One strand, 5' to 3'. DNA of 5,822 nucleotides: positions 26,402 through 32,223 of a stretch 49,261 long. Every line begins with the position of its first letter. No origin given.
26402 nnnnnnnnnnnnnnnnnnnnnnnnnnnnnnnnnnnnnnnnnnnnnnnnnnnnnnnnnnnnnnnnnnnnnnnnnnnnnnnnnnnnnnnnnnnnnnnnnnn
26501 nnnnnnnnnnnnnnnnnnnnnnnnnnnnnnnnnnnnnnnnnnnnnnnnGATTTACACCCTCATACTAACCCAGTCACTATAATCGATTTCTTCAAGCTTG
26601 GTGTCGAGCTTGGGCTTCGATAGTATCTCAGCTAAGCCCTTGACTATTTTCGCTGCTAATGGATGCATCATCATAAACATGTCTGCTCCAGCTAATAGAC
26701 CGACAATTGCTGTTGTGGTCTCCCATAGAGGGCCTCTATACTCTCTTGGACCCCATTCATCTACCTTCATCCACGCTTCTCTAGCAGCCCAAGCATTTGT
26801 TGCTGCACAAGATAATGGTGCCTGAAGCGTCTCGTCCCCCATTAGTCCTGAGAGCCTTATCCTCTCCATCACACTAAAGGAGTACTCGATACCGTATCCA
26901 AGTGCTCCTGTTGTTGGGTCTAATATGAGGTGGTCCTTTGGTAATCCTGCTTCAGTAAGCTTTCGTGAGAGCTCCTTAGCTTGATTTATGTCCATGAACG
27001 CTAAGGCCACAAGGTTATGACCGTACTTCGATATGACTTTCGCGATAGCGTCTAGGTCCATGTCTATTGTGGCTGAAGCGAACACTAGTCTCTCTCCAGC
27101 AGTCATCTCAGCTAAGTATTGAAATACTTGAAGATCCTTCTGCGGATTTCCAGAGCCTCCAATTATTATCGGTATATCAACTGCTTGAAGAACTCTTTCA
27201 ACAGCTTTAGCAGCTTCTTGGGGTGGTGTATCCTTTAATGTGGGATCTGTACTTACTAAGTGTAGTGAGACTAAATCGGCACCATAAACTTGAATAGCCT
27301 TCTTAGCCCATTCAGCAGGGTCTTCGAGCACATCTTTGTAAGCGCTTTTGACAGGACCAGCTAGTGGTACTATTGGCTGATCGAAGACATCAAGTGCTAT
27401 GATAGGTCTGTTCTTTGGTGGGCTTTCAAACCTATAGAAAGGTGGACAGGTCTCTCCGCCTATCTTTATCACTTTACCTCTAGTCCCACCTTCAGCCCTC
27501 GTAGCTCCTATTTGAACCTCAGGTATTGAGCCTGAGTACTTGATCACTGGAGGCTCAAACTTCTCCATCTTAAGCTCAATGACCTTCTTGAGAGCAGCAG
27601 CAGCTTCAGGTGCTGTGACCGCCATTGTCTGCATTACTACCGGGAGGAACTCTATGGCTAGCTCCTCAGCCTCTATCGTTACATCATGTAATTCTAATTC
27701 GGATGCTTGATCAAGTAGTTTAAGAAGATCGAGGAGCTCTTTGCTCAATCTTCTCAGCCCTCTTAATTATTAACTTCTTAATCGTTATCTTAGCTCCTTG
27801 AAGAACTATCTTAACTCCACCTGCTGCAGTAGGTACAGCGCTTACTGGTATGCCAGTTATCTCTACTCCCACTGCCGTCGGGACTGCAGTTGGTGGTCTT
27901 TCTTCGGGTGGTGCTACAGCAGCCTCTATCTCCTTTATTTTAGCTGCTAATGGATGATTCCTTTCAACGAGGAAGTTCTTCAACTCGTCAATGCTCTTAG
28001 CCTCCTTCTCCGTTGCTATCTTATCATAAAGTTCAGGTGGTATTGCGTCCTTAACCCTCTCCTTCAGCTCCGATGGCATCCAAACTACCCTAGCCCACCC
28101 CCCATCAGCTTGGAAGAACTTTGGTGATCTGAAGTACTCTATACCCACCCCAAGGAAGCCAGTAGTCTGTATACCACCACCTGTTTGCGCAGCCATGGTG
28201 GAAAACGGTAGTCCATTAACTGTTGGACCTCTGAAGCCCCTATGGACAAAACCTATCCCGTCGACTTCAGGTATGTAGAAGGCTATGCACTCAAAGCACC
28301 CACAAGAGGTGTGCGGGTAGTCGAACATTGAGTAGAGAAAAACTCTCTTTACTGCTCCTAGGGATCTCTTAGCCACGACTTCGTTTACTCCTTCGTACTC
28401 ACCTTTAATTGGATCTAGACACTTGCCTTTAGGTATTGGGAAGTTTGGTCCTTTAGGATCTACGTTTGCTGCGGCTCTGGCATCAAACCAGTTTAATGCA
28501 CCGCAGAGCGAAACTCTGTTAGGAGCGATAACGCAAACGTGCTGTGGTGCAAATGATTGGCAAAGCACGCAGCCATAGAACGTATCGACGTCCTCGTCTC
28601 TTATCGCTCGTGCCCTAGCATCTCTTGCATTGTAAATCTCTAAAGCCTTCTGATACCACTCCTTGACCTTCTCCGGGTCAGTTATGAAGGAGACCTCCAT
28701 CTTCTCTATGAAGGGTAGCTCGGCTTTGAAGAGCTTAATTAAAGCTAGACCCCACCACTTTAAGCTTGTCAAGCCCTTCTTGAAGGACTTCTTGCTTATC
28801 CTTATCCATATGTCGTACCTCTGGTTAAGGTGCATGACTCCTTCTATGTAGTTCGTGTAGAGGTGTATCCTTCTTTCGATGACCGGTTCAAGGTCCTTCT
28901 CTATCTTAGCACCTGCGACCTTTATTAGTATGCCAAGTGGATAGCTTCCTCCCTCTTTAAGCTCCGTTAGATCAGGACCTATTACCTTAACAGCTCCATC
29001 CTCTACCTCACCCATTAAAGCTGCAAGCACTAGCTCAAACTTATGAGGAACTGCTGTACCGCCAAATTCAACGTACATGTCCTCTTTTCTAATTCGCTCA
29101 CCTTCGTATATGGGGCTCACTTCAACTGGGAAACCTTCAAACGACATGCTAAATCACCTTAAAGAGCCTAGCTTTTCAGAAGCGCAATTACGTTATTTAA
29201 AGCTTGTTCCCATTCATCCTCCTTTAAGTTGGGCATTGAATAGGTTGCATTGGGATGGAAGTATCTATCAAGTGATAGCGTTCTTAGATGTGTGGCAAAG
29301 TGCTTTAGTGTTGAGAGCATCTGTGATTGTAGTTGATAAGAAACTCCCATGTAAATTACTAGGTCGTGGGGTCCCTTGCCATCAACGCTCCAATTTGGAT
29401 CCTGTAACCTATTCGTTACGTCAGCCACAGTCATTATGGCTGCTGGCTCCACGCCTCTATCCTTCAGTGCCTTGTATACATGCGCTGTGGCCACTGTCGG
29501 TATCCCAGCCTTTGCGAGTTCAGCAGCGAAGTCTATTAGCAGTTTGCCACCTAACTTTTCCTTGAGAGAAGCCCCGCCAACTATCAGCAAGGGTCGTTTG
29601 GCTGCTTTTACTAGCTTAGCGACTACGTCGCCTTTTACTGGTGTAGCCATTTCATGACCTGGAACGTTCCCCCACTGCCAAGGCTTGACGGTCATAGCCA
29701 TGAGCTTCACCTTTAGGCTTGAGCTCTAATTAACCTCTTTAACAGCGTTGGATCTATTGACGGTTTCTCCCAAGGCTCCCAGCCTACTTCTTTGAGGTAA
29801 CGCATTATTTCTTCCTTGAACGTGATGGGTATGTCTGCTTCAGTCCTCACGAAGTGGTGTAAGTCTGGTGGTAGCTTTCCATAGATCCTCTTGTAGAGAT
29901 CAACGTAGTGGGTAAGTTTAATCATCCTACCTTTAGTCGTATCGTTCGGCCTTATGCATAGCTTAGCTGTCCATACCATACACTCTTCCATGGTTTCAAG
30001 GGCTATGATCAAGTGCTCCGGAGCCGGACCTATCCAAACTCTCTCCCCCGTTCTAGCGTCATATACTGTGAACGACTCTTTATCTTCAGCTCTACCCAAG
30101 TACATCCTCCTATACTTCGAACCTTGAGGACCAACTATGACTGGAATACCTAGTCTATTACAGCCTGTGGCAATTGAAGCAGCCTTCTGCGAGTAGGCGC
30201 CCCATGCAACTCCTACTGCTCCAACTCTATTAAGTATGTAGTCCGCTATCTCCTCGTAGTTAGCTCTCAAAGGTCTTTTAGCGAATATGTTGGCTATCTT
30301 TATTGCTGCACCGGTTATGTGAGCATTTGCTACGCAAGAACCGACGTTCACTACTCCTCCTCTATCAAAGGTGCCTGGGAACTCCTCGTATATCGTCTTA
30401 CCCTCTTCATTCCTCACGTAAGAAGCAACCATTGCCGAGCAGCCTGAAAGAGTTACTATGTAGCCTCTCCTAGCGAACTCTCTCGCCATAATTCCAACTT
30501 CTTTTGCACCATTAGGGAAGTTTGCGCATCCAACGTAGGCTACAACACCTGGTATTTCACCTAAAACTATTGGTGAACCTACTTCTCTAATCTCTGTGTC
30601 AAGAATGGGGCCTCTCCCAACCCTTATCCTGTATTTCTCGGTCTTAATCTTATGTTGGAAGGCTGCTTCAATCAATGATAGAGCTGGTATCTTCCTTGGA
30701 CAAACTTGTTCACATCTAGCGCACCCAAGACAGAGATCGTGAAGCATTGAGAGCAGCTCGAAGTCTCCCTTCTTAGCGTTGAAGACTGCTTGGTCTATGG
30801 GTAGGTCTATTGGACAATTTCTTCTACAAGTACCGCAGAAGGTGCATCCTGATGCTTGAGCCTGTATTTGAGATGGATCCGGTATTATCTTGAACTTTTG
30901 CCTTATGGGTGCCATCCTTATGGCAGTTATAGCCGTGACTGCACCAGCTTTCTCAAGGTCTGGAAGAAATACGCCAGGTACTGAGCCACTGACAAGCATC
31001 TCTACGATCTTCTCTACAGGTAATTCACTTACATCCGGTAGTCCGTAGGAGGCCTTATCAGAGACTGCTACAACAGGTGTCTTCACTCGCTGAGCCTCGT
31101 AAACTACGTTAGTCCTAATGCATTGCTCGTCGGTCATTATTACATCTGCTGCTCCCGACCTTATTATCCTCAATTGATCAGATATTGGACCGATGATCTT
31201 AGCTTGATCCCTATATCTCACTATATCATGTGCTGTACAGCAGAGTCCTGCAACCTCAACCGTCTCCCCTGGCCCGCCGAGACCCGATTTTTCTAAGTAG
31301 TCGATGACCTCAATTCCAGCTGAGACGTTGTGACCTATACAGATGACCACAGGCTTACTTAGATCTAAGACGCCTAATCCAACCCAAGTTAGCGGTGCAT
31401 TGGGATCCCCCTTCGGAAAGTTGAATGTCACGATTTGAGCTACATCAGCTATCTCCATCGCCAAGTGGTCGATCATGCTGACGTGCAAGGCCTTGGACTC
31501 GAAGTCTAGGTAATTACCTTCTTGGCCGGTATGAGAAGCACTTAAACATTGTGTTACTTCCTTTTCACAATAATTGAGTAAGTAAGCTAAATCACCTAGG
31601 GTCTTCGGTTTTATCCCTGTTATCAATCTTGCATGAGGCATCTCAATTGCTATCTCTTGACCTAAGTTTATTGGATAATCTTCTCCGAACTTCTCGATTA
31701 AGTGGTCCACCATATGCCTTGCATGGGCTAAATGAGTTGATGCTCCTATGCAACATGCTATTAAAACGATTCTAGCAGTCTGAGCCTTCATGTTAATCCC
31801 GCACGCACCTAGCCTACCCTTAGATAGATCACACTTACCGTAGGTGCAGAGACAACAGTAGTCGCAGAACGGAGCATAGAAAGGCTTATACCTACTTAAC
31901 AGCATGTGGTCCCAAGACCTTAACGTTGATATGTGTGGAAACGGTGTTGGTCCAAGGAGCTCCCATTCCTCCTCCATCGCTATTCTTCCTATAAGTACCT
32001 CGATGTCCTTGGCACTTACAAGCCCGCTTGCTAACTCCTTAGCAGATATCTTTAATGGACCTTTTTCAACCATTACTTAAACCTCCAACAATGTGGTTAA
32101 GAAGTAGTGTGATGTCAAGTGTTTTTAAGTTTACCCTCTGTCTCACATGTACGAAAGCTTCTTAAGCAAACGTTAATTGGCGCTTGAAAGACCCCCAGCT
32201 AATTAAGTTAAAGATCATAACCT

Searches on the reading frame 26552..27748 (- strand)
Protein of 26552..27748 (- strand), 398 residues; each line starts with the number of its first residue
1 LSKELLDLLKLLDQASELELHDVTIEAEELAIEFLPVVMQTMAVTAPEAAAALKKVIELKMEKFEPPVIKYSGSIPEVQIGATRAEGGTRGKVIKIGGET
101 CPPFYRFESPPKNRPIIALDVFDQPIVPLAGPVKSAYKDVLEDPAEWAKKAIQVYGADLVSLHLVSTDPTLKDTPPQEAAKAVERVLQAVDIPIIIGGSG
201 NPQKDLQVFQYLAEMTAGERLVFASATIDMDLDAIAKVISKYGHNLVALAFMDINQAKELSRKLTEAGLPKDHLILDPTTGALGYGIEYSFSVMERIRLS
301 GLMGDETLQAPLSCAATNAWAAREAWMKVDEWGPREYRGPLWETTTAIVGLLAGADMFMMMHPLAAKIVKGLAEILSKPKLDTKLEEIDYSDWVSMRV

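Call 36: search_protein_families(library=pfam, proteins=[window:26552-27748:-], max_evalue=0.00001)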
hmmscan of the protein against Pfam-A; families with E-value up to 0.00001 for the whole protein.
window:26552-27748:- (398 aa): 1 family
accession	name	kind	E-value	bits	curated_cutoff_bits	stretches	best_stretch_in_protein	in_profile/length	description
PF03599.22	CdhD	-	5.7e-60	203.5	24.8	1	77-327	1-227/387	CO dehydrogenase/acetyl-CoA synthase delta subunit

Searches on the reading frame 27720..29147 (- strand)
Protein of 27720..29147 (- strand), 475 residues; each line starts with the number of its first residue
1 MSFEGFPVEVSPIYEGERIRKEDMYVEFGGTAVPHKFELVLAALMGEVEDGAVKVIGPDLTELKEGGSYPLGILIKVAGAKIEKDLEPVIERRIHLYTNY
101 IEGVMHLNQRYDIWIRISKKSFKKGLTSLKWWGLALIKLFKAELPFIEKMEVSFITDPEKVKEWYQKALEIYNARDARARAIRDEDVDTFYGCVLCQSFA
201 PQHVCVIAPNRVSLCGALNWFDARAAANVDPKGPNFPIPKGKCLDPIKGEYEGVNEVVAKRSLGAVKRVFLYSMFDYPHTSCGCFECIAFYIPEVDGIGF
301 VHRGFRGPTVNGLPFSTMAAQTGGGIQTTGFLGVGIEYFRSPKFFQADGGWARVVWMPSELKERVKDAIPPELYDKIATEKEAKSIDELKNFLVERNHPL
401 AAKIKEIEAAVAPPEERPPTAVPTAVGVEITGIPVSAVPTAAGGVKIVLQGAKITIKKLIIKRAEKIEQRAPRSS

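Call 36: search_protein_families(library=pfam, proteins=[window:27720-29147:-], max_evalue=0.00001)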
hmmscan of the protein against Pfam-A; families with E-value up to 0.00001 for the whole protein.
window:27720-29147:- (475 aa): 2 families
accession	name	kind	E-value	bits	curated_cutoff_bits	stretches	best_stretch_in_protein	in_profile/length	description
PF19436.4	ACS_CODH_B_C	-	3.3e-88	295.8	25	1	172-400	1-238/245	ACS/CODH beta subunit C-terminal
PF03598.20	CdhC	-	1.5e-62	210.5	24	1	6-161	1-155/155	CO dehydrogenase/acetyl-CoA synthase complex beta subunit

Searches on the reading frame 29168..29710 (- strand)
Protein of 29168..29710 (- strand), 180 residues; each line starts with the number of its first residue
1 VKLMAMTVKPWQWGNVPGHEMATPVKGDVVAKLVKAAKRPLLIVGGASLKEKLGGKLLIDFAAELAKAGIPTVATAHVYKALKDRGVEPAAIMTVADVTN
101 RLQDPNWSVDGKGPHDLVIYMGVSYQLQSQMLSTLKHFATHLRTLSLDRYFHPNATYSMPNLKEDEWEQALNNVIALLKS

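Call 36: search_protein_families(library=pfam, proteins=[window:29168-29710:-], max_evalue=0.00001)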
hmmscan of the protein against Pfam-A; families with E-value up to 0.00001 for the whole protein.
window:29168-29710:- (180 aa): 1 family
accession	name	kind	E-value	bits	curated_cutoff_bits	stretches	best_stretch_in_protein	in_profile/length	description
PF02552.22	CO_dh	-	5.3e-33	114.6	21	1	6-171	3-164/168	CO dehydrogenase beta subunit/acetyl-CoA synthase epsilon subunit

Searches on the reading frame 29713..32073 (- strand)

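Call 36: search_protein_families(library=pfam, proteins=[window:29713-32073:-], max_evalue=0.00001)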
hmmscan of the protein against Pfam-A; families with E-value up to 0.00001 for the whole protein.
window:29713-32073:- (786 aa): 3 families
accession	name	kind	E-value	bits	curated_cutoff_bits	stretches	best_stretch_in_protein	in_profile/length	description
PF03063.25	Prismane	-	4.4e-62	210.8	27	2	147-654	118-485/513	Prismane/CO dehydrogenase family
PF12838.12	Fer4_7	-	2.9e-06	28.1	27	0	410-461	2-51/52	4Fe-4S dicluster domain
PF13187.11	Fer4_9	-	3.2e-06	27.5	27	1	410-461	2-50/52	4Fe-4S dicluster domain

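Call 37: search_protein_families(library=ncbifam, proteins=[window:29713-32073:-], max_evalue=1e-8)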
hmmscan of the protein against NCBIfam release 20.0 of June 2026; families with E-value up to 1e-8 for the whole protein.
window:29713-32073:- (786 aa): 5 families
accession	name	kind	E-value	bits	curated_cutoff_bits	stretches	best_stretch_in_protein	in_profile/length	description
TIGR00314.1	cdhA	equivalog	0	1166.5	781.3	1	12-770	3-762/784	CO dehydrogenase/acetyl-CoA synthase complex subunit alpha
TIGR01702.1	CO_DH_cata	equivalog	1.6e-22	79.5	478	1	159-342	167-355/621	anaerobic carbon-monoxide dehydrogenase catalytic subunit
NF040764.1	CODH_ACS_al_bet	equivalog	1.4e-15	56.7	800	1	469-648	90-255/705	acetyl-CoA decarbonylase/synthase complex subunit alpha/beta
NF007078.0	PRK09529.1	subfamily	8.1e-15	54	809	1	475-647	102-260/710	bifunctional acetyl-CoA decarbonylase/synthase complex subunit alpha/beta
NF041837.1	rnfC_Methano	equivalog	9.3e-09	34.6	650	0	403-472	353-423/438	Rnf electron transport complex subunit RnfC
